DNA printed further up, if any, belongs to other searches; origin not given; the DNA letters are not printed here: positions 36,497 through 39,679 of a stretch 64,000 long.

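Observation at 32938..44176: Sigma54-promoted island of six glycosyltransferase and sugar-modification genes between csrA and fliC: candidate flagellin glycosylation system with unusual multi-domain GT-TPR proteins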

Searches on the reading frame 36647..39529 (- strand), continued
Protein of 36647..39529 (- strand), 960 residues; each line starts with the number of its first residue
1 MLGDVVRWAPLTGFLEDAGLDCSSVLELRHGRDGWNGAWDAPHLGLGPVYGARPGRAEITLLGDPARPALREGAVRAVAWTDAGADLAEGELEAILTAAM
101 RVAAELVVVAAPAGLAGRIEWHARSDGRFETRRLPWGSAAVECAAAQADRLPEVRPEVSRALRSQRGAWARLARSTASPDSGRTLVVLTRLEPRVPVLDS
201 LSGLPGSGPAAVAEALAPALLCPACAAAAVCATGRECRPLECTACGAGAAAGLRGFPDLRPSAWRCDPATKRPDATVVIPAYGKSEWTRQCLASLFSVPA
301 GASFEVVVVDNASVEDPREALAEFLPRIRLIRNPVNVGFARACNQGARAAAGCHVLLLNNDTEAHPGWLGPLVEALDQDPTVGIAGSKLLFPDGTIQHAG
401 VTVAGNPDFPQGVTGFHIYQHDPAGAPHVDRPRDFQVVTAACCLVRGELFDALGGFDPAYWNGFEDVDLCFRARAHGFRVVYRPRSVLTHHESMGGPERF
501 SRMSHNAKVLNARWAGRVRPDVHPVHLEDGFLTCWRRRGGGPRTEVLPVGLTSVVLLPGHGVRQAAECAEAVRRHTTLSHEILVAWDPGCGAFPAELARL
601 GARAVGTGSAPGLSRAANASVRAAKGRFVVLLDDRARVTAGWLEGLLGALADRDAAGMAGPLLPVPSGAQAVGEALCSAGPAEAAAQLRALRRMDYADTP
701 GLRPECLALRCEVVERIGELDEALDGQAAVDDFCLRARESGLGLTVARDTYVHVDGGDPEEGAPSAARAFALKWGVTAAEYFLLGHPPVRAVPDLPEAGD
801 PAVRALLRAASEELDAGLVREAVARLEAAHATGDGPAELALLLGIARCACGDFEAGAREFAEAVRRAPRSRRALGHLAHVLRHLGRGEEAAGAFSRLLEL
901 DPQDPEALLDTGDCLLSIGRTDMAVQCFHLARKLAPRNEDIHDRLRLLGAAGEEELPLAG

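Call 81: fold_search(model_id=the predicted structure, library=pdb)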
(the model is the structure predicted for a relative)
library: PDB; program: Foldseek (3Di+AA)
matches with E <= 10: 1814; with E <= 0.001: 632
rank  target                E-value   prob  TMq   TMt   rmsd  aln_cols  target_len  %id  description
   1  2z86_D                5.7e-17  1.00  0.19  0.29  20.1       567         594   15  Crystal structure of chondroitin polymerase from Escherichia coli strain K4 (K4CP) complexed with UDP-GlcUA and UDP (released 2008-09-16)
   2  2z86_C                1.6e-16  1.00  0.19  0.29  20.3       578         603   16  Crystal structure of chondroitin polymerase from Escherichia coli strain K4 (K4CP) complexed with UDP-GlcUA and UDP (released 2008-09-16)
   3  2z86_B                2.2e-16  1.00  0.19  0.30  20.2       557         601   16  Crystal structure of chondroitin polymerase from Escherichia coli strain K4 (K4CP) complexed with UDP-GlcUA and UDP (released 2008-09-16)
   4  2z87_B                3.4e-16  1.00  0.19  0.30  20.0       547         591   15  Crystal structure of chondroitin polymerase from Escherichia coli strain K4 (K4CP) complexed with UDP-GalNAc and UDP (released 2008-09-16)
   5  2z87_A                4.0e-16  1.00  0.19  0.29  19.5       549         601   15  Crystal structure of chondroitin polymerase from Escherichia coli strain K4 (K4CP) complexed with UDP-GalNAc and UDP (released 2008-09-16)
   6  2z86_A                3.8e-15  1.00  0.19  0.30  20.8       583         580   15  Crystal structure of chondroitin polymerase from Escherichia coli strain K4 (K4CP) complexed with UDP-GlcUA and UDP (released 2008-09-16)
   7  8vh7_B                1.3e-13  1.00  0.18  0.30  20.1       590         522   12  Crystal structure of heparosan synthase 2 from Pasteurella multocida at 1.98 A (released 2024-07-24)
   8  8vh8_A                2.2e-13  1.00  0.18  0.30  20.5       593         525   12  Crystal structure of heparosan synthase 2 from Pasteurella multocida at 2.85 A (released 2024-09-04)
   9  8vh8_C                3.8e-13  1.00  0.16  0.28  20.1       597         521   12  Crystal structure of heparosan synthase 2 from Pasteurella multocida at 2.85 A (released 2024-09-04)
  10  8vh7_A                5.4e-13  1.00  0.18  0.30  20.1       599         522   11  Crystal structure of heparosan synthase 2 from Pasteurella multocida at 1.98 A (released 2024-07-24)
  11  8viw_A                5.7e-13  1.00  0.18  0.29  20.2       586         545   10  Cryo-EM structure of heparosan synthase 2 from Pasteurella multocida with polysaccharide in the GlcNAc-T active site (released 2024-07-24)
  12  8vh8_B                7.0e-13  1.00  0.17  0.29  20.5       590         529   12  Crystal structure of heparosan synthase 2 from Pasteurella multocida at 2.85 A (released 2024-09-04)
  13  8vh8_D                2.3e-12  1.00  0.17  0.29  20.3       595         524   12  Crystal structure of heparosan synthase 2 from Pasteurella multocida at 2.85 A (released 2024-09-04)
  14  4d0z_C                9.5e-12  1.00  0.20  0.39  10.8       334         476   17  GalNAc-T2 crystal soaked with UDP-5SGalNAc, mEA2 and manganese (Higher resolution dataset) (released 2014-05-28)
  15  4d11_F                1.0e-11  1.00  0.20  0.63   5.0       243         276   21  GalNAc-T2 crystal soaked with UDP-5SGalNAc, mEA2 peptide and manganese (Lower resolution dataset) (released 2014-05-28)
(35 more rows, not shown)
